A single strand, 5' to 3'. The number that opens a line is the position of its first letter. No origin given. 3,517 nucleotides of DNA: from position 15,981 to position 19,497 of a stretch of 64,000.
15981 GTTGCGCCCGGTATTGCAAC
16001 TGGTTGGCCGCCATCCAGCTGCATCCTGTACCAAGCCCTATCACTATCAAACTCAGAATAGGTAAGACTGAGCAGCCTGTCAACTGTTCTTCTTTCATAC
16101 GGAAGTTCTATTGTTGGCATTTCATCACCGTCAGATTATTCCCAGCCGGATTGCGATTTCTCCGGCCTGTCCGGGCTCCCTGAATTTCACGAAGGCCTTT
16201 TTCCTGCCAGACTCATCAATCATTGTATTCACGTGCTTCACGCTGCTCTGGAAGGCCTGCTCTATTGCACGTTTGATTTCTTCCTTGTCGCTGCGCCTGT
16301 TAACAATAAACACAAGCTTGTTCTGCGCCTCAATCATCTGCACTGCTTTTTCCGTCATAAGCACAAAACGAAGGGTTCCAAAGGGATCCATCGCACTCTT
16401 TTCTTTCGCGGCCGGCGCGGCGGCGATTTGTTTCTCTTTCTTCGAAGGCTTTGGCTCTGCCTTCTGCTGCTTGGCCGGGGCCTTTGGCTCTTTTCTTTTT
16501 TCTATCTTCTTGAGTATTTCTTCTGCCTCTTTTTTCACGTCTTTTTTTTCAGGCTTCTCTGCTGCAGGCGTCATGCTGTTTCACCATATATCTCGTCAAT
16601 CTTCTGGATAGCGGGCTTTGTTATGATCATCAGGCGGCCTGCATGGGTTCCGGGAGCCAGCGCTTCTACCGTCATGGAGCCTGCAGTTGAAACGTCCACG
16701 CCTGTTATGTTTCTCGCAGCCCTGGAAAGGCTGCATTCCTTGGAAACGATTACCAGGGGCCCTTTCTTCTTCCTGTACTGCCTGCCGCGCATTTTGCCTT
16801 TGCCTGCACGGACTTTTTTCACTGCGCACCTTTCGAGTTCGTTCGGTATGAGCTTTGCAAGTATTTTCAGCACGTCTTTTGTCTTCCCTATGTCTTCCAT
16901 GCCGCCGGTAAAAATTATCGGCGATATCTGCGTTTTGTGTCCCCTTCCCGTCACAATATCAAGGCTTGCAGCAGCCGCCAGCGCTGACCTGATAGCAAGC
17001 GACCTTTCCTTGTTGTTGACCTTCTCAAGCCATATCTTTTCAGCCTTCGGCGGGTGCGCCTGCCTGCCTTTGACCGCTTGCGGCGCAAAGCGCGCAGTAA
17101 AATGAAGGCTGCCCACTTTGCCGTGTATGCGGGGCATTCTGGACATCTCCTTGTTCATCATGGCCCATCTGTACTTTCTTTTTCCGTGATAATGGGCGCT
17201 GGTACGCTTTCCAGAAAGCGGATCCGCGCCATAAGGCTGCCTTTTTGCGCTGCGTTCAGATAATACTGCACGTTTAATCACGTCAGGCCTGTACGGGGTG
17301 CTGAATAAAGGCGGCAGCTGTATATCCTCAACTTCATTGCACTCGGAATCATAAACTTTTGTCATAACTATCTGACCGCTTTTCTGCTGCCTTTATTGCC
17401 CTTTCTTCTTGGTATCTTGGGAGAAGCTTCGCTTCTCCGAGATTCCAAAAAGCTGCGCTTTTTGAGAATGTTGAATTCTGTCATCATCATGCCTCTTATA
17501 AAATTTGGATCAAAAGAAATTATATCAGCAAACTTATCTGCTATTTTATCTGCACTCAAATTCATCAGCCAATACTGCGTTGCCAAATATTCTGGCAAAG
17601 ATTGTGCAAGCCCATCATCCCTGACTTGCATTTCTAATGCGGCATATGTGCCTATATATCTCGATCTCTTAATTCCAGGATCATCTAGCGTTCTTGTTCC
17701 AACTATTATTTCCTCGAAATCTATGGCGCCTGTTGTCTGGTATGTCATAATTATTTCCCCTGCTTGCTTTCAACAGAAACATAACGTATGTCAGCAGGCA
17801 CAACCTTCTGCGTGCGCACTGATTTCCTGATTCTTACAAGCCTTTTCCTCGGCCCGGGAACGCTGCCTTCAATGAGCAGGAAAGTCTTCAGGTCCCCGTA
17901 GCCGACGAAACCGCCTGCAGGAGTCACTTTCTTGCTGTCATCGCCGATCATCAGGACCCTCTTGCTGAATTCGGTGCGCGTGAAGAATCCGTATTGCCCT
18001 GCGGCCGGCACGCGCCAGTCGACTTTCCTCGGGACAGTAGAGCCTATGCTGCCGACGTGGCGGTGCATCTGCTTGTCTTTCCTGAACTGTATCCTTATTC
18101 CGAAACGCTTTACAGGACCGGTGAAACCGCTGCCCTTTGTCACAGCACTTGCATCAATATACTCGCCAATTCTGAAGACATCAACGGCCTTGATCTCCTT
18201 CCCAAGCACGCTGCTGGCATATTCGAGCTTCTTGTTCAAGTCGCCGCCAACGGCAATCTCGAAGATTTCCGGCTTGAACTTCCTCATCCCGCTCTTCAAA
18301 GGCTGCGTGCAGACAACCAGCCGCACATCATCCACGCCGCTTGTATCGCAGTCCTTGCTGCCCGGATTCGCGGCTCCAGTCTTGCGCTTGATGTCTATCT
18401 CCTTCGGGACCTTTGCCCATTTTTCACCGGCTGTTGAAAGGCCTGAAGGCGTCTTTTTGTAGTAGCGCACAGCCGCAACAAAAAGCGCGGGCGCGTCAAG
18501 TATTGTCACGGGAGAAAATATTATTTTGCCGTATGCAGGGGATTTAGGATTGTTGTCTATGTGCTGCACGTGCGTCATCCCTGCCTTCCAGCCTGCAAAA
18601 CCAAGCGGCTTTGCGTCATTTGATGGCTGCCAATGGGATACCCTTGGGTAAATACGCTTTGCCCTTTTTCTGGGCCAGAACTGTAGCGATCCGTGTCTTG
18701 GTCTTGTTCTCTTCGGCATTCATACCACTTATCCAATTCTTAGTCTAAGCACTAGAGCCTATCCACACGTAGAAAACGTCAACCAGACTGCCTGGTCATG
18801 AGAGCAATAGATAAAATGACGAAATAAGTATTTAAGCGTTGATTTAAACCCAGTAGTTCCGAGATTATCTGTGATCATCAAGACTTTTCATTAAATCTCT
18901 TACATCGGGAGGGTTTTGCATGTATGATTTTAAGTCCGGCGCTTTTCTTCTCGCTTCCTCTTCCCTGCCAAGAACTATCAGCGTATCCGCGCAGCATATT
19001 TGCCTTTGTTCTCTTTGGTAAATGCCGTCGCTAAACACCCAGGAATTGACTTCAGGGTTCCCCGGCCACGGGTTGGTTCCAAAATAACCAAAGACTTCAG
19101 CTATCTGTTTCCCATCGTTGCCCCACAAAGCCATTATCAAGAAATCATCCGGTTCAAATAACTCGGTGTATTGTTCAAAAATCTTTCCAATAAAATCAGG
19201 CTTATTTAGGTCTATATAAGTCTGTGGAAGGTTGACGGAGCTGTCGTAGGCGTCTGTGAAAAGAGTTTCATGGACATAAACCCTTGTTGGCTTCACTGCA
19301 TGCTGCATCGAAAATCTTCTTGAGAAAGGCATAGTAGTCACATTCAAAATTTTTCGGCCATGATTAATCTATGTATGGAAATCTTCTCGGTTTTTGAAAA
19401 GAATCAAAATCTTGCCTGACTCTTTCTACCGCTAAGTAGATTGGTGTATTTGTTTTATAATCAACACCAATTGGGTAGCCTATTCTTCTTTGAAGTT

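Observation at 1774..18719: Universal ribosomal-protein cluster interrupted by at least eight non-ribosomal genes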

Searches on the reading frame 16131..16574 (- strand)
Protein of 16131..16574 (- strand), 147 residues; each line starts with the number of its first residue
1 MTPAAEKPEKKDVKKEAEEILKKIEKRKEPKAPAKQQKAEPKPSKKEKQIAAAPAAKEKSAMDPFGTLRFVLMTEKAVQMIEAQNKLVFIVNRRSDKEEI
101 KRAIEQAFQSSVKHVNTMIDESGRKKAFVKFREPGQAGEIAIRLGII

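Call 3: search_protein_families(library=pfam, proteins=[window:16131-16574:-], max_evalue=0.01)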
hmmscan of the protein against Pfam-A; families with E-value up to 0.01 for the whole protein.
window:16131-16574:- (147 aa): 1 family
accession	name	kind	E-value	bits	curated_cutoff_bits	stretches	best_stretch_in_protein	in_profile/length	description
PF00276.25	Ribosomal_L23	-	1.7e-11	44.8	30.8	1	72-126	7-60/86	Ribosomal protein L23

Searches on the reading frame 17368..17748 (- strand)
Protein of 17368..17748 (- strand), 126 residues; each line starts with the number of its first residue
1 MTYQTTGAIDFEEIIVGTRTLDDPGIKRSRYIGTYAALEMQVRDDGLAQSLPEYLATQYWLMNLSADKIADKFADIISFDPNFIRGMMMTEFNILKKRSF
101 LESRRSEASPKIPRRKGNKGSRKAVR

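Call 3: search_protein_families(library=pfam, proteins=[window:17368-17748:-], max_evalue=0.01)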
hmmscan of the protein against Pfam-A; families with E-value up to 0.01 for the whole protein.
window:17368-17748:- (126 aa): 0 families

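Call 14: search_protein_families(library=phrogs, proteins=[window:17368-17748:-], max_evalue=0.1)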
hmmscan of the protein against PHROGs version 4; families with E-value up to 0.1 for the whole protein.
window:17368-17748:- (126 aa): 0 families

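Call 15: search_protein_families(library=ncbifam, proteins=[window:17368-17748:-], max_evalue=0.1)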
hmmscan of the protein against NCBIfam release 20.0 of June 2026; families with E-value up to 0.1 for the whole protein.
window:17368-17748:- (126 aa): 0 families

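Call 16: search_protein_families(library=padloc, proteins=[window:17368-17748:-], max_evalue=0.1)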
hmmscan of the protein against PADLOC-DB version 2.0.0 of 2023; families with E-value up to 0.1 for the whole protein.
window:17368-17748:- (126 aa): 0 families

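Call 88: list_cluster_members(proteins=[window:17371-17748:-, window:15899-16120:-, window:15634-15891:-, P0002, window:14078-14638:-, window:7558-7938:-, window:6993-7154:-, window:6128-6433:-, window:3969-4331:-, window:3305-3562:-])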
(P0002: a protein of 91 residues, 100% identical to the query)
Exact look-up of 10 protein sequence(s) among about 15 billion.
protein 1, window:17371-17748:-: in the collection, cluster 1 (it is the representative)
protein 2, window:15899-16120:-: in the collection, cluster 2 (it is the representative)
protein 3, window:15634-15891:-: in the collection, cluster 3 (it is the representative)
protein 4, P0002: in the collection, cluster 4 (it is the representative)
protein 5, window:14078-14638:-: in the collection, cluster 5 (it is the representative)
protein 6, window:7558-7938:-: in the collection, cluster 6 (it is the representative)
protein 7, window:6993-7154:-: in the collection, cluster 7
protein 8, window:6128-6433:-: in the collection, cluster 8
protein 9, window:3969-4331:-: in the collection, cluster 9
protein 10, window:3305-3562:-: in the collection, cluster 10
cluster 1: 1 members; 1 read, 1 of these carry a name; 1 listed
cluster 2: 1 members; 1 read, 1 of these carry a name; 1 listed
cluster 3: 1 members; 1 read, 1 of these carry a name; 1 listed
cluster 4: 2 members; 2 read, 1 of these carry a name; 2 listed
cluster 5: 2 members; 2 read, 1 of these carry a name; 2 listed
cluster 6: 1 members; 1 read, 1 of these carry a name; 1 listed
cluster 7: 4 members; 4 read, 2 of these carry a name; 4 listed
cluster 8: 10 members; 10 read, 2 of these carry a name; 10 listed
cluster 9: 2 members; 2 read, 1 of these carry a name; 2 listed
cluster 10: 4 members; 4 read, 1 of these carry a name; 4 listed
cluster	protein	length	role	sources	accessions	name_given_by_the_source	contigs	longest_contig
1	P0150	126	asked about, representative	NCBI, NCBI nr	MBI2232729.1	MAG: hypothetical protein HYU56_02320 [Candidatus Aenigmarchaeota archaeon] | hypothetical protein [Candidatus Aenigmarchaeota archaeon]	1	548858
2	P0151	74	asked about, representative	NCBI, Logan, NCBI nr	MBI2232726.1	MAG: hypothetical protein HYU56_02305 [Candidatus Aenigmarchaeota archaeon] | hypothetical protein [Candidatus Aenigmarchaeota archaeon]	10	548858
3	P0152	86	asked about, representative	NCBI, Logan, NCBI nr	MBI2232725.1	MAG: hypothetical protein HYU56_02300 [Candidatus Aenigmarchaeota archaeon] | hypothetical protein [Candidatus Aenigmarchaeota archaeon]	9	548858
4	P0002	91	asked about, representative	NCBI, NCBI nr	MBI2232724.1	MAG: hypothetical protein HYU56_02295 [Candidatus Aenigmarchaeota archaeon] | hypothetical protein [Candidatus Aenigmarchaeota archaeon]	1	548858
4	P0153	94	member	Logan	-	-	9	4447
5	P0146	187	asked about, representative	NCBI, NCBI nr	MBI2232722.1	MAG: class I SAM-dependent methyltransferase [Candidatus Aenigmarchaeota archaeon] | class I SAM-dependent methyltransferase [Candidatus Aenigmarchaeota archaeon]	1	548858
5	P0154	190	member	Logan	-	-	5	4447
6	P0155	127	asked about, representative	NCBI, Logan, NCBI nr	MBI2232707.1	MAG: hypothetical protein HYU56_02210 [Candidatus Aenigmarchaeota archaeon] | hypothetical protein [Candidatus Aenigmarchaeota archaeon]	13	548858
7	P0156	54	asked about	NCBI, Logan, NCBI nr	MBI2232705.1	MAG: hypothetical protein HYU56_02200 [Candidatus Aenigmarchaeota archaeon] | hypothetical protein [Candidatus Aenigmarchaeota archaeon]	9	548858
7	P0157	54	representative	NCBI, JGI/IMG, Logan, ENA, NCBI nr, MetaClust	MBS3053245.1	MAG: hypothetical protein J4469_01970 [Candidatus Aenigmarchaeota archaeon] | hypothetical protein [Candidatus Aenigmarchaeota archaeon] | \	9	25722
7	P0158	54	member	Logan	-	-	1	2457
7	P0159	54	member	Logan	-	-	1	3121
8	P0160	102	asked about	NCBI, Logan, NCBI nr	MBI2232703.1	MAG: nucleotide pyrophosphohydrolase [Candidatus Aenigmarchaeota archaeon] | nucleotide pyrophosphohydrolase [Candidatus Aenigmarchaeota archaeon]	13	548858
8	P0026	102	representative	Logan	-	-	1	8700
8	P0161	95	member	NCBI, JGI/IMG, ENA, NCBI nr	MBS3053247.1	MAG: nucleotide pyrophosphohydrolase [Candidatus Aenigmarchaeota archaeon] | nucleotide pyrophosphohydrolase [Candidatus Aenigmarchaeota archaeon]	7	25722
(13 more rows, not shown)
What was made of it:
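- Checked: (b) The long 310-aa ORF 14075-15007 overlaps L2 in another frame; the methyltransferase proper is the 187-aa product annotated in GenBank (call 88).
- All ten window inserts are intact in independent assemblies, on up to 9-14 contigs each (call 88). GenBank annotates all of them as CDS (call 88).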

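Call 106: search_solved_structures(query=A3, max_evalue=1)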
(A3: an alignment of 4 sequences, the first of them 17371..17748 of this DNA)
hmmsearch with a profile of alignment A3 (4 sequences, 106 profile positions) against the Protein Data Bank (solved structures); distinct sequences matched with E-value up to 1: 0.
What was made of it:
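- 17368..17748 (-): X1, 126 aa, slot L3|L4; basic (pI 9.6), conserved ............QYWL core and PRRKG.KGS tail; the window copy has an 18-aa insertion. No Pfam/PHROG/NCBIfam/PADLOC/PDB hit (calls 3, 14-16, 106).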

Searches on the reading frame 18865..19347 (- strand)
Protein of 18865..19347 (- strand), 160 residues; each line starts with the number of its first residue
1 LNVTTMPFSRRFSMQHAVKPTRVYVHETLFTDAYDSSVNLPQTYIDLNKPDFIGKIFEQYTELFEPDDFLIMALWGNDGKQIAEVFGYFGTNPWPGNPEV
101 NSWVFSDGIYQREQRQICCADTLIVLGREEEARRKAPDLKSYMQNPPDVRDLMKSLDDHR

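Call 6: search_protein_families(library=pfam, proteins=[window:18865-19347:-], max_evalue=0.01)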
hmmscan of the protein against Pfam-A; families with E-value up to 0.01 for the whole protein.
window:18865-19347:- (160 aa): 0 families
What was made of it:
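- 18865..20081 (-): Three co-oriented ORFans just upstream of L3: 156 aa, 77 aa ('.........' family) and 160 aa (paralog of the 156-aa ORF). No Pfam hits (call 6).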
